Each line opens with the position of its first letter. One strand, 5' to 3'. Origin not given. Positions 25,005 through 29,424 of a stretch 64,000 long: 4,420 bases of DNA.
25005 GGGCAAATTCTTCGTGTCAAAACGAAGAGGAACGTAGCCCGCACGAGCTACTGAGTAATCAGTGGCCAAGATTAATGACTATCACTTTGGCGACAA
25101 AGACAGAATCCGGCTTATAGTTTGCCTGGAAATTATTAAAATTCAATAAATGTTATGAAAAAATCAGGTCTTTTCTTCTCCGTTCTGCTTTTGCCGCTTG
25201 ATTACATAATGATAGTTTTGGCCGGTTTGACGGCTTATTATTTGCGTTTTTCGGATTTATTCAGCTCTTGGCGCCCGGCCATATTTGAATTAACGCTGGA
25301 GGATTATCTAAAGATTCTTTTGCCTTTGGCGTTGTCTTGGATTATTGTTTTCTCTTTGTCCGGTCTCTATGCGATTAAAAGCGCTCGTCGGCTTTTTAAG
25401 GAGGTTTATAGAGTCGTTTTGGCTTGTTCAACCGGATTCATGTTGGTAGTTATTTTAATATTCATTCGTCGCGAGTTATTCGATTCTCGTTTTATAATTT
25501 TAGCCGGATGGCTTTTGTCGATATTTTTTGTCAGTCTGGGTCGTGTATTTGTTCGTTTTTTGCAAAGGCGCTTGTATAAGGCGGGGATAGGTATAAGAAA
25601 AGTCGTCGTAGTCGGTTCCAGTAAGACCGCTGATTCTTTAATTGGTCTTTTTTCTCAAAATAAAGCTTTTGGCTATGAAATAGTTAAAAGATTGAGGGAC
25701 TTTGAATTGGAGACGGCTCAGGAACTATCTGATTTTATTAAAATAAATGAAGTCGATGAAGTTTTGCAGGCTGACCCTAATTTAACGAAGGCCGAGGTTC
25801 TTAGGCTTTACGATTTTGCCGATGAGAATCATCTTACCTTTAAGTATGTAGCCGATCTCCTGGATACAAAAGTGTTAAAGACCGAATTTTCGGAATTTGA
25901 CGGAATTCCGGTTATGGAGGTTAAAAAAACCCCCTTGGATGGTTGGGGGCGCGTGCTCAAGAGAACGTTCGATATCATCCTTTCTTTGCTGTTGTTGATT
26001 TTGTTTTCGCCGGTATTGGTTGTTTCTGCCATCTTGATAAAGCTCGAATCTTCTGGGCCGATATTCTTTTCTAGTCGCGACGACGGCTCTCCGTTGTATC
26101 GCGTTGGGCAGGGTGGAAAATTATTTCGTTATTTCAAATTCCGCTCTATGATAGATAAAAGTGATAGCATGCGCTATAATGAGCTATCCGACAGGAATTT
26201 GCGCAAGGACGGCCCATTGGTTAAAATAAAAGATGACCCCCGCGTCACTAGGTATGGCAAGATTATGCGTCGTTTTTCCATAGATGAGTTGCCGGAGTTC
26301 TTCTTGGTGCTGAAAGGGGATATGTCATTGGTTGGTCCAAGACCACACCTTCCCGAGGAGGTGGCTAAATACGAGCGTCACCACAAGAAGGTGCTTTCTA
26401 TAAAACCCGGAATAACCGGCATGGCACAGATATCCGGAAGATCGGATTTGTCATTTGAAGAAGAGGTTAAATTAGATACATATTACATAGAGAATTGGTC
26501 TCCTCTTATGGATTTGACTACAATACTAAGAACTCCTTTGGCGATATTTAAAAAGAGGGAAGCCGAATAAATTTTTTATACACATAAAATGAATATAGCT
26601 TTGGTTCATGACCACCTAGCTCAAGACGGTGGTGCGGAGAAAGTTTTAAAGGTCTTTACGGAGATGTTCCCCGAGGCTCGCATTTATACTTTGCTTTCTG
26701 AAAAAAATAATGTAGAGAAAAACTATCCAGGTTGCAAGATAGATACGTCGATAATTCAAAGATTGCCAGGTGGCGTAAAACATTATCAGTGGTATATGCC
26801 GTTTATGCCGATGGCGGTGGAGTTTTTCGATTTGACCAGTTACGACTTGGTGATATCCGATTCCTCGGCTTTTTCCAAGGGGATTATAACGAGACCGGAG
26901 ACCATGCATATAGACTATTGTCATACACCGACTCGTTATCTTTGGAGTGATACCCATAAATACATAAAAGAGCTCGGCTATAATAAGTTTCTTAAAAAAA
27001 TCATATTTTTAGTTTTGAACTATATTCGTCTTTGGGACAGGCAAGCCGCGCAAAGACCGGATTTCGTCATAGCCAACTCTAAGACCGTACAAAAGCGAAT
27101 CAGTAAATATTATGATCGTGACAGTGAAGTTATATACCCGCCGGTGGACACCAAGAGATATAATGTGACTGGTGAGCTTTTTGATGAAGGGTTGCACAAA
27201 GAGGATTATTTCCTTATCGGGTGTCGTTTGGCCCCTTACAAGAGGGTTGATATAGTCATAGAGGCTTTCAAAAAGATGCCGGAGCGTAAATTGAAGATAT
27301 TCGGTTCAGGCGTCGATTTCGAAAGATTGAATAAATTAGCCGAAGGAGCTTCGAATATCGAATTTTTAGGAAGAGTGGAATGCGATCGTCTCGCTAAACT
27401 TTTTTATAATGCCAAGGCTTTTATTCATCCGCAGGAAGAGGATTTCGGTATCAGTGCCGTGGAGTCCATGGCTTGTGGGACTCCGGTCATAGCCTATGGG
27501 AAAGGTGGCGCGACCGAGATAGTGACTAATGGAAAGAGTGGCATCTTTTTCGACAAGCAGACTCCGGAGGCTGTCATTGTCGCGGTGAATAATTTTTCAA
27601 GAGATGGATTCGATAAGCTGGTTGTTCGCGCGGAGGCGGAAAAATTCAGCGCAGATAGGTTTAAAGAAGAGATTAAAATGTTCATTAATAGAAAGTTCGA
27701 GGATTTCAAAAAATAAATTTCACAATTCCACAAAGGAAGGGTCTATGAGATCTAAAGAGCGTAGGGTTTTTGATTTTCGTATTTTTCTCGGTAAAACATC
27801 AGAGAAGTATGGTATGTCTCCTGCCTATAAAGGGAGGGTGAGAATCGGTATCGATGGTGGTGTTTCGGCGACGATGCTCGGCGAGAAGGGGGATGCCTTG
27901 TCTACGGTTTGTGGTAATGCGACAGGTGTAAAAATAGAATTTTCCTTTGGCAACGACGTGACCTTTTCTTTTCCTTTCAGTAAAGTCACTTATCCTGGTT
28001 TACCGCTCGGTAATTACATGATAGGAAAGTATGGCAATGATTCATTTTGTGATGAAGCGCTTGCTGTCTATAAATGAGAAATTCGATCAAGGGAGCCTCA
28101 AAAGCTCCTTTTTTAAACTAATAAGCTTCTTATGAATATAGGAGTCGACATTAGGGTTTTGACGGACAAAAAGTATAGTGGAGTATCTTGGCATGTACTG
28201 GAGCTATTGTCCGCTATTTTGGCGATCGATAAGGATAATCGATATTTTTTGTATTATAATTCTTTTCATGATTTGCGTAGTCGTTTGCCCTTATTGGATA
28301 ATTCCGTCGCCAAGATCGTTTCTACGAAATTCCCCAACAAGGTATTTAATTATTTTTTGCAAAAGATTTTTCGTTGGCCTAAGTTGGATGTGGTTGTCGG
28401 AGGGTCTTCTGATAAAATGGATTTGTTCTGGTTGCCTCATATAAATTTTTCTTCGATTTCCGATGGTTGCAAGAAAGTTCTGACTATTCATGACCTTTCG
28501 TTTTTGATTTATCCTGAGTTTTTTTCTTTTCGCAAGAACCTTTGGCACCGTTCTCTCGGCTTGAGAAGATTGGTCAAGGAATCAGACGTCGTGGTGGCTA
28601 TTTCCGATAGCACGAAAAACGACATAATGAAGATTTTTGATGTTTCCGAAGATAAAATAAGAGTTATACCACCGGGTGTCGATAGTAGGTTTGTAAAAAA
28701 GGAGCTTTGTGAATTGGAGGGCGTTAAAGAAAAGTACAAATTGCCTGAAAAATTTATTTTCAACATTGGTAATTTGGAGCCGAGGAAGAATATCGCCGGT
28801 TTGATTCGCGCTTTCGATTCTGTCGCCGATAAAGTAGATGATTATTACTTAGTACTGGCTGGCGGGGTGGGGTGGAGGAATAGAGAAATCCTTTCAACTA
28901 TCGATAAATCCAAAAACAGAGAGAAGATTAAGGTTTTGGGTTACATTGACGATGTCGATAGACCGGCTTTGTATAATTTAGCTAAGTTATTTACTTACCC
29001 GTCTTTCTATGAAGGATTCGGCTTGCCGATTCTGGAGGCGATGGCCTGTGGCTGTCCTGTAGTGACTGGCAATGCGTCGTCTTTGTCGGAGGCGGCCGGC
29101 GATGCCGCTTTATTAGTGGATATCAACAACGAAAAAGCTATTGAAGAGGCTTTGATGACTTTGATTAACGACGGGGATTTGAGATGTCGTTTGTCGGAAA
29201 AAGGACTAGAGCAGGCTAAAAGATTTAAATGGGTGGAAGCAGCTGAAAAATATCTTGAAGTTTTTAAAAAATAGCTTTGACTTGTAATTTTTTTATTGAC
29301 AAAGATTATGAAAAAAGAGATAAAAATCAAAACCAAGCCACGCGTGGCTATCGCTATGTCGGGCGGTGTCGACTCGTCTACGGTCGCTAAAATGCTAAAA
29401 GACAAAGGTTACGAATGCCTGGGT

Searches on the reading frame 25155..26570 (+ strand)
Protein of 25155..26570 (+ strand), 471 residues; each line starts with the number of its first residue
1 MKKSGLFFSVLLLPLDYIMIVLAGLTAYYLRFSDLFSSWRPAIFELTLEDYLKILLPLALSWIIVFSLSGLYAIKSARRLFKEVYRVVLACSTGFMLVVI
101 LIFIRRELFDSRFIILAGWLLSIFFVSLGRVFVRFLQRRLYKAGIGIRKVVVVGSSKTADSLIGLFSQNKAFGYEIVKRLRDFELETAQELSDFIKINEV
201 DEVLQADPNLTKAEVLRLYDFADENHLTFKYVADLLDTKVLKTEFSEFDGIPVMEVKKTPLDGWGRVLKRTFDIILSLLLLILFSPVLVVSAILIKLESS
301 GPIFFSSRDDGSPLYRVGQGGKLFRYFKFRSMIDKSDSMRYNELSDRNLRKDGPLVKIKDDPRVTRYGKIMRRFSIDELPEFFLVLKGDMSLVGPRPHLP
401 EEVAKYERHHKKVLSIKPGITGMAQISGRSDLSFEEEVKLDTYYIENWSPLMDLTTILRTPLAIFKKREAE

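Call 8: search_protein_families(library=pfam, proteins=[window:25155-26570:+], max_evalue=0.001)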
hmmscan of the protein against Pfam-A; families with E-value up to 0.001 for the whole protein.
window:25155-26570:+ (471 aa): 2 families
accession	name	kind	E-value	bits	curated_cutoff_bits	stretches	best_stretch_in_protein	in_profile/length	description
PF02397.22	Bac_transf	-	2.1e-60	203.8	27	1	269-465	1-178/179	Bacterial sugar transferase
PF13727.12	CoA_binding_3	-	2e-08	34.9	25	1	68-218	2-160/175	CoA-binding domain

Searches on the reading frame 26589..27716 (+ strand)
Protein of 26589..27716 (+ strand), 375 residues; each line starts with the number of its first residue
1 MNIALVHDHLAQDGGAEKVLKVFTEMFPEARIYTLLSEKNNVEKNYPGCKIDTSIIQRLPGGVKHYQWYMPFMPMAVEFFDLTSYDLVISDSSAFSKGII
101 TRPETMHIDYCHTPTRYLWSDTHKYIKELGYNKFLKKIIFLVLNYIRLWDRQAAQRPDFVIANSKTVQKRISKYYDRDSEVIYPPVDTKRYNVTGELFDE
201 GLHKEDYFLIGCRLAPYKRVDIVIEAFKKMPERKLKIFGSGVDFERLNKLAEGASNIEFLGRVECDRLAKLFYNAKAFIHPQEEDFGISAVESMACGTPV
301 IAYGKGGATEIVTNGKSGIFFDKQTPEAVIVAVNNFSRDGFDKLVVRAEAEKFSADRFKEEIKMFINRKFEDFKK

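Call 8: search_protein_families(library=pfam, proteins=[window:26589-27716:+], max_evalue=0.001)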
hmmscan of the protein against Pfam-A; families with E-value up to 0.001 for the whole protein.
window:26589-27716:+ (375 aa): 5 families
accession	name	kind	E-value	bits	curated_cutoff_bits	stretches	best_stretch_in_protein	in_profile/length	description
PF00534.26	Glycos_transf_1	-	1.9e-29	102.8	26.4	1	203-340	13-159/172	Glycosyl transferases group 1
PF13692.12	Glyco_trans_1_4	-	1e-22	81.3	27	1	212-336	8-139/142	Glycosyl transferases group 1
PF13439.12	Glyco_transf_4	-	9e-09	36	28.5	1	54-190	42-170/170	Glycosyltransferase Family 4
PF13524.12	Glyco_trans_1_2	-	1.5e-06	28.7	25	1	224-334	6-109/144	Glycosyl transferase-like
PF20706.3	GT4-conflict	-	0.00068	19.2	26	1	266-333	273-336/385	Family 4 Glycosyltransferase in conflict systems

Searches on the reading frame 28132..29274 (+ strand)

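Call 8: search_protein_families(library=pfam, proteins=[window:28132-29274:+], max_evalue=0.001)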
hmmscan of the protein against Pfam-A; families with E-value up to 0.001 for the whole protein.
window:28132-29274:+ (380 aa): 5 families
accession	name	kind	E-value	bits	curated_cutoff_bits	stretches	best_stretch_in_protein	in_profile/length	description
PF00534.26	Glycos_transf_1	-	3.3e-35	121.6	26.4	1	204-358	13-169/172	Glycosyl transferases group 1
PF13692.12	Glyco_trans_1_4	-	7.1e-27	94.8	27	1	208-347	3-142/142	Glycosyl transferases group 1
PF13439.12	Glyco_transf_4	-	3.7e-12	47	28.5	1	77-185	65-168/170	Glycosyltransferase Family 4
PF20706.3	GT4-conflict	-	3.5e-10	39.9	26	1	145-320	141-318/385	Family 4 Glycosyltransferase in conflict systems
PF13524.12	Glyco_trans_1_2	-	4.4e-05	23.9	25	1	236-373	13-141/144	Glycosyl transferase-like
